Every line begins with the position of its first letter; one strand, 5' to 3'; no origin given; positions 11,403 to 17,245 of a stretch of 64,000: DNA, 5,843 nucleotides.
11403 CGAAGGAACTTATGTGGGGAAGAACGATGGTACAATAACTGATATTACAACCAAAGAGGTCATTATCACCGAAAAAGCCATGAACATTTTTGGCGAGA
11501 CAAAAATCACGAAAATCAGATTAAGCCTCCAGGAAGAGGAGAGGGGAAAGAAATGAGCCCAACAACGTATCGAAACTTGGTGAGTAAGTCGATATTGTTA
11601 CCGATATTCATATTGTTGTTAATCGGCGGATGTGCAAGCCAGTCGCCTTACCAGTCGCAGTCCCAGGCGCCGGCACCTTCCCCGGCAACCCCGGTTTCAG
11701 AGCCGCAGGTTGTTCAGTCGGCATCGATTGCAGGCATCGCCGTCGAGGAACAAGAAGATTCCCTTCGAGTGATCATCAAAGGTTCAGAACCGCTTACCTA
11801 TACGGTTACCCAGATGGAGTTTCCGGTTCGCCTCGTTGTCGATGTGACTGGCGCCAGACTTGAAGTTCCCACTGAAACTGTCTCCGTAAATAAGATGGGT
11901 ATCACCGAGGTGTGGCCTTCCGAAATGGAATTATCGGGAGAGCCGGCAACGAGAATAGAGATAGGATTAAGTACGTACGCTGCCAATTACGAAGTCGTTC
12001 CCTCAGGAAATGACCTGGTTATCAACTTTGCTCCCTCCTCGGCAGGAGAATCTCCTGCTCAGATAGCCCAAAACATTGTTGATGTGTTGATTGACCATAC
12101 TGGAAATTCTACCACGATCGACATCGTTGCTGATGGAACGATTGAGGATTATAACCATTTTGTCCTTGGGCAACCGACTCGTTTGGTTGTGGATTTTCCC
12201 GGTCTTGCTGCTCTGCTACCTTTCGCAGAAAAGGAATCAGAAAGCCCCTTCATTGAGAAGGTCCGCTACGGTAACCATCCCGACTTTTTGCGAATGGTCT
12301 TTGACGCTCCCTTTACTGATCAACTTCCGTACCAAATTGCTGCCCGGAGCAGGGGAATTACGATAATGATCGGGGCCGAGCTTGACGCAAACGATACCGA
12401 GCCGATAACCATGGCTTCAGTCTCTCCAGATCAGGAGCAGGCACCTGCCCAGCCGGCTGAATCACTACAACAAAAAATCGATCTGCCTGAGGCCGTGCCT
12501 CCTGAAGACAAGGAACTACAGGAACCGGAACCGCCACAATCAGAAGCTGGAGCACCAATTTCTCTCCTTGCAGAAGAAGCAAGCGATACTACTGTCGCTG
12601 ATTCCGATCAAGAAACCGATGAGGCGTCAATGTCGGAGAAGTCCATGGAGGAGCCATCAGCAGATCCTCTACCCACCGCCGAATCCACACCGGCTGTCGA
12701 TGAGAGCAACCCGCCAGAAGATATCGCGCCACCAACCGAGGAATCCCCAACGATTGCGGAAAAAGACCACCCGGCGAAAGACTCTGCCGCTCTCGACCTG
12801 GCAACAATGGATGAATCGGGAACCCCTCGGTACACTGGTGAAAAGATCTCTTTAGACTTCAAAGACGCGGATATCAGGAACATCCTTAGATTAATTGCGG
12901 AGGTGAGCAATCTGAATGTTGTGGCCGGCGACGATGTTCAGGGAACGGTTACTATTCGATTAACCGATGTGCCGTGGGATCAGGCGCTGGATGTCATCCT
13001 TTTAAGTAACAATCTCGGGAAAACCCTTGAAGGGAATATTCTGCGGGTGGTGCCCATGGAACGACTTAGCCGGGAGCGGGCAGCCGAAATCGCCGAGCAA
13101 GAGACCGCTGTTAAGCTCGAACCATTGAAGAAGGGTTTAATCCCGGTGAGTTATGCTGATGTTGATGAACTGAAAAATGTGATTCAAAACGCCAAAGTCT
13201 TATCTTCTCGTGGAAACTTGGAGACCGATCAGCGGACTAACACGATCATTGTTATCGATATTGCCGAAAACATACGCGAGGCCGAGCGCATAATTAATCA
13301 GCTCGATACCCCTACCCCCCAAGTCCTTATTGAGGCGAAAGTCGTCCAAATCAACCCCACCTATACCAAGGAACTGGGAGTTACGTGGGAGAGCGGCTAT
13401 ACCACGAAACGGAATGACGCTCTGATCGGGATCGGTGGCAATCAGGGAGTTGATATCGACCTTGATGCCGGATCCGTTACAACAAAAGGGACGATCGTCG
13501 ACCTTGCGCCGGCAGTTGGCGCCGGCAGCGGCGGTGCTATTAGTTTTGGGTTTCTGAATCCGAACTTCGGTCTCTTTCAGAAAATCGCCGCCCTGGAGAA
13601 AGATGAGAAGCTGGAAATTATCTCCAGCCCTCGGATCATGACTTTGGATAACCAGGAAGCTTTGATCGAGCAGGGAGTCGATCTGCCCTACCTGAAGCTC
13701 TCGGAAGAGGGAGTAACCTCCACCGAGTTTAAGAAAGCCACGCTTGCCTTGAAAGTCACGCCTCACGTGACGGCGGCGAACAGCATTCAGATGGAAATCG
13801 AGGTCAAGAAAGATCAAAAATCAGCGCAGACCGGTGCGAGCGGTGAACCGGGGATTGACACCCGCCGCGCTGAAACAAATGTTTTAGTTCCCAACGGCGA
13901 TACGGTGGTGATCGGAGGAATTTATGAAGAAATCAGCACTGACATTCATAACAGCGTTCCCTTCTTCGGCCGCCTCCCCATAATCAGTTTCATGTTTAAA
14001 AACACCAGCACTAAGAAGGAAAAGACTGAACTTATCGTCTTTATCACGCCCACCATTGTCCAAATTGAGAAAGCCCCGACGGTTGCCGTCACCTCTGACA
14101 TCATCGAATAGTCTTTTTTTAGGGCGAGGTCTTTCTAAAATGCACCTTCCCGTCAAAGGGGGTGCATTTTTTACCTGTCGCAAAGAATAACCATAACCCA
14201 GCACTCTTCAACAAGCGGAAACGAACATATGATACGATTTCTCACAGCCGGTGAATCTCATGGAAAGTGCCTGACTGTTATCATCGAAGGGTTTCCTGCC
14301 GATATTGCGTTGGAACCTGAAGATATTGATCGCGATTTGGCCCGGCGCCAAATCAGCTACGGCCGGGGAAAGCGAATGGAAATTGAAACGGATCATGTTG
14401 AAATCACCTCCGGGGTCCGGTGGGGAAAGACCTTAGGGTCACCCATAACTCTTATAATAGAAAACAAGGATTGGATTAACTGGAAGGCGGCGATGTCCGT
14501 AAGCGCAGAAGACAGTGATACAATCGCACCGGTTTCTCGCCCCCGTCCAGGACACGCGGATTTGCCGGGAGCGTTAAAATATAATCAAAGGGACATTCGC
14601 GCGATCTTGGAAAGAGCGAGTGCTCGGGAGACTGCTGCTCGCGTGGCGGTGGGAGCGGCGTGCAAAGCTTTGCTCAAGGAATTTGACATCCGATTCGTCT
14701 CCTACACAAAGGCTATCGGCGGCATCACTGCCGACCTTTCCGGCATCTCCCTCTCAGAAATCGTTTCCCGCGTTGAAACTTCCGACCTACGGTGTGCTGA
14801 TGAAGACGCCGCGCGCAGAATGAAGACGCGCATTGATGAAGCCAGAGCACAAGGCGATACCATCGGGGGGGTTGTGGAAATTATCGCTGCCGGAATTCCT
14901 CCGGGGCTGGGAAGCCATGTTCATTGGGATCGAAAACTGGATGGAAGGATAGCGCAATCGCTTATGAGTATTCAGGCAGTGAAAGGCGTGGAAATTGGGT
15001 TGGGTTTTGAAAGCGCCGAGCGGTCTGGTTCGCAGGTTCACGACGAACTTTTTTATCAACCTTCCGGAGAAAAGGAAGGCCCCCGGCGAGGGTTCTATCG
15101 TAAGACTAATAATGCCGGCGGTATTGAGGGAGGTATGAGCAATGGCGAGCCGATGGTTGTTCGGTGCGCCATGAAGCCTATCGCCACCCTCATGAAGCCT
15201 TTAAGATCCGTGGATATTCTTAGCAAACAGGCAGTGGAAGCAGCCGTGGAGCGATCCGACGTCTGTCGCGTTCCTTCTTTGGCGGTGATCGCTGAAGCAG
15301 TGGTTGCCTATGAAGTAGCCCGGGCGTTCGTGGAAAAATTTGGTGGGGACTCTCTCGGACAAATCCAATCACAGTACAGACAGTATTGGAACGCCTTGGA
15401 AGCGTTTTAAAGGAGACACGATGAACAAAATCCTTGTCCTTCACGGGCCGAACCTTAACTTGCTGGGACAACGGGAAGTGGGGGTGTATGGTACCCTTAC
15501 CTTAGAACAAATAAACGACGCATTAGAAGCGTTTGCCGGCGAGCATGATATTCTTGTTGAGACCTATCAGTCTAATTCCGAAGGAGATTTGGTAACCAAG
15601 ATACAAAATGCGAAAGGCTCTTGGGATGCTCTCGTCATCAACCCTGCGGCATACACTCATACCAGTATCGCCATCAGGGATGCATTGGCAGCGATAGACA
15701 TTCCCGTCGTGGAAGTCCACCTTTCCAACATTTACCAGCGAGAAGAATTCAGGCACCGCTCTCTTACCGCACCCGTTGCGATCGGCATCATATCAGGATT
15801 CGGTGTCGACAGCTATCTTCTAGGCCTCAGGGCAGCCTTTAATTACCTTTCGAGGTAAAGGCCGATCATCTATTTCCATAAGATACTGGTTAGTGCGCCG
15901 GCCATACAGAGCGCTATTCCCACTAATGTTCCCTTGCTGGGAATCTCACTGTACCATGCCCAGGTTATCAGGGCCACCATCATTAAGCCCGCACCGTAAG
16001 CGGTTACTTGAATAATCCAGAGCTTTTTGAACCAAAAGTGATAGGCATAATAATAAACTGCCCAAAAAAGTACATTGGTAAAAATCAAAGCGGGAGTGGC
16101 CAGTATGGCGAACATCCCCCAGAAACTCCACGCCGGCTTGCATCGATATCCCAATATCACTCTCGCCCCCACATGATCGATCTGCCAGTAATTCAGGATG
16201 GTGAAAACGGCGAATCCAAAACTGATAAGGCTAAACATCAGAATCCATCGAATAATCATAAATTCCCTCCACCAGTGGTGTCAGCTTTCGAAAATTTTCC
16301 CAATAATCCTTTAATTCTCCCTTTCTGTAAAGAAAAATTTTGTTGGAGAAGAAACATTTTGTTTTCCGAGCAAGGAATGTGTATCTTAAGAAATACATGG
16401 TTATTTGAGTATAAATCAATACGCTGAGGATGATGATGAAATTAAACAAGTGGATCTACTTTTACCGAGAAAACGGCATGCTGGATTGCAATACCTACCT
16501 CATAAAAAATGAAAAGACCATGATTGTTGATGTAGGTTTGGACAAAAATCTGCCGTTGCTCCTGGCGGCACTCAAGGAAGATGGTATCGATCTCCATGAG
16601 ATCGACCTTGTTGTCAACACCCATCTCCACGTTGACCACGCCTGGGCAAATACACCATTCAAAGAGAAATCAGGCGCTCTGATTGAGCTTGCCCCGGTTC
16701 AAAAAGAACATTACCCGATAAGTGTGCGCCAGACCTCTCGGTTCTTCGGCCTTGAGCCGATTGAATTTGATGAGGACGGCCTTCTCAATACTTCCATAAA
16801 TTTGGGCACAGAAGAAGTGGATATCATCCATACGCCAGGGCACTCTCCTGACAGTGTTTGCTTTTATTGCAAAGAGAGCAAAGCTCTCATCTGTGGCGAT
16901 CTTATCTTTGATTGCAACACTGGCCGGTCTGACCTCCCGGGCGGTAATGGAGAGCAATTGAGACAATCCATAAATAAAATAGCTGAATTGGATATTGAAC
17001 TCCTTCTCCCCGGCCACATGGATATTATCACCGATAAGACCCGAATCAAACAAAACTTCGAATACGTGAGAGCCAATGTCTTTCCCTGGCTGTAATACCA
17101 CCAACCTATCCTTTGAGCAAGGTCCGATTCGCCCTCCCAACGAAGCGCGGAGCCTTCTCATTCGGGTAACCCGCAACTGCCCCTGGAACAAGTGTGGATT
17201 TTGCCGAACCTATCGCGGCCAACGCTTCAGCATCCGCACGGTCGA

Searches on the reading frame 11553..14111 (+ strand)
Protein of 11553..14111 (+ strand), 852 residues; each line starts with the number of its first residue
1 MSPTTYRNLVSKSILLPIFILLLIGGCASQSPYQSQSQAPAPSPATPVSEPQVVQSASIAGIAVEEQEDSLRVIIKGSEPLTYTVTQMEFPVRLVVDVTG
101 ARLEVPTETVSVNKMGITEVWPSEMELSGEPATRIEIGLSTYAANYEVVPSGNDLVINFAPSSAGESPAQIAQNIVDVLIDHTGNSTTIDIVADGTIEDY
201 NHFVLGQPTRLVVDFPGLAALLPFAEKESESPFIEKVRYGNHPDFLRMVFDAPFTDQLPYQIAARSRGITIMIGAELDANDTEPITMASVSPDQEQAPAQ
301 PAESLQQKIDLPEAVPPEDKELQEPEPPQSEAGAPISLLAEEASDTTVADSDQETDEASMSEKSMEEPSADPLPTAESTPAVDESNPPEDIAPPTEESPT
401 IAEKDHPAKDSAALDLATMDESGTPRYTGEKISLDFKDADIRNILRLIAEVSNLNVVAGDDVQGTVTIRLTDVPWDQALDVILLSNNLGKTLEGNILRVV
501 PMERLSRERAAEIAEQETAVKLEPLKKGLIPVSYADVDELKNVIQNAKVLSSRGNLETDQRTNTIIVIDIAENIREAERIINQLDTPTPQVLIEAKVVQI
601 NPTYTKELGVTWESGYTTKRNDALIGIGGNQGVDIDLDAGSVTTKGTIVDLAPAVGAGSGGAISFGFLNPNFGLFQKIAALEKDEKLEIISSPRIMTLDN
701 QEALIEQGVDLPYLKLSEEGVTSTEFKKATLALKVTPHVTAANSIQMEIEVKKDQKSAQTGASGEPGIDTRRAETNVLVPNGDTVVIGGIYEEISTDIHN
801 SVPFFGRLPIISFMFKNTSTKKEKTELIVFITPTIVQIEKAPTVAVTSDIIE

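Call 40: search_protein_families(library=pfam, proteins=[window:11553-14111:+], max_evalue=0.00001)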
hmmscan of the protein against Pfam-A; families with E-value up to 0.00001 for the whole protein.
window:11553-14111:+ (852 aa): 6 families
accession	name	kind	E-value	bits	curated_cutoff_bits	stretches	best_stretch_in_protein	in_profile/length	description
PF00263.26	Secretin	-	7.4e-48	162.8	27.5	1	680-837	1-169/169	Bacterial type II and III secretion system protein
PF11741.13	AMIN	-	7.7e-16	58.5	20.5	1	183-268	7-96/101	AMIN domain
PF03958.22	Secretin_N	-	6.8e-13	49.1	28.2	1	529-590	3-69/69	Bacterial type II/III secretion system short domain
PF07660.19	STN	-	2.9e-10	40.2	28.4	1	454-501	1-51/52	Secretin and TonB N terminus short domain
PF24837.1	AMIN-like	-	1.6e-07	31.9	27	0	36-99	67-128/129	AMIN-like domain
PF21305.2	type_II_gspD_N0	-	4.1e-06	27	27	1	434-480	1-48/71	GspD-like, N0 domain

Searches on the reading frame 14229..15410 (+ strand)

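Call 40: search_protein_families(library=pfam, proteins=[window:14229-15410:+], max_evalue=0.00001)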
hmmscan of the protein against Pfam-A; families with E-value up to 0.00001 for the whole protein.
window:14229-15410:+ (393 aa): 1 family
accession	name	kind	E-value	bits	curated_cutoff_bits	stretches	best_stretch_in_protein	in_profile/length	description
PF01264.26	Chorismate_synt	-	6.2e-119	397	27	1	2-367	1-326/327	Chorismate synthase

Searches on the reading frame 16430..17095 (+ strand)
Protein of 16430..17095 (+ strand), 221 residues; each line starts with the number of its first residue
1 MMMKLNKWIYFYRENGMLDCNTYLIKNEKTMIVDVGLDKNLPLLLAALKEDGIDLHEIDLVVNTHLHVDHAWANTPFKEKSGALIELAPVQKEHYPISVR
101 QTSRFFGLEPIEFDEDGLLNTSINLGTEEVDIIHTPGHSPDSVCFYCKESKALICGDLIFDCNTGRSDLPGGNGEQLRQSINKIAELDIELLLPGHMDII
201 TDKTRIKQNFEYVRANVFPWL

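Call 40: search_protein_families(library=pfam, proteins=[window:16430-17095:+], max_evalue=0.00001)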
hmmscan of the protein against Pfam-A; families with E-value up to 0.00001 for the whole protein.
window:16430-17095:+ (221 aa): 2 families
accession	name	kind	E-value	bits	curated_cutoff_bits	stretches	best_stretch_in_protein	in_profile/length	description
PF00753.33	Lactamase_B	-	7.9e-32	111.2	22.7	1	18-196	4-196/196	Metallo-beta-lactamase superfamily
PF19583.5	ODP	-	6.9e-08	33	27.2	0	18-159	1-137/194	ODP family beta lactamase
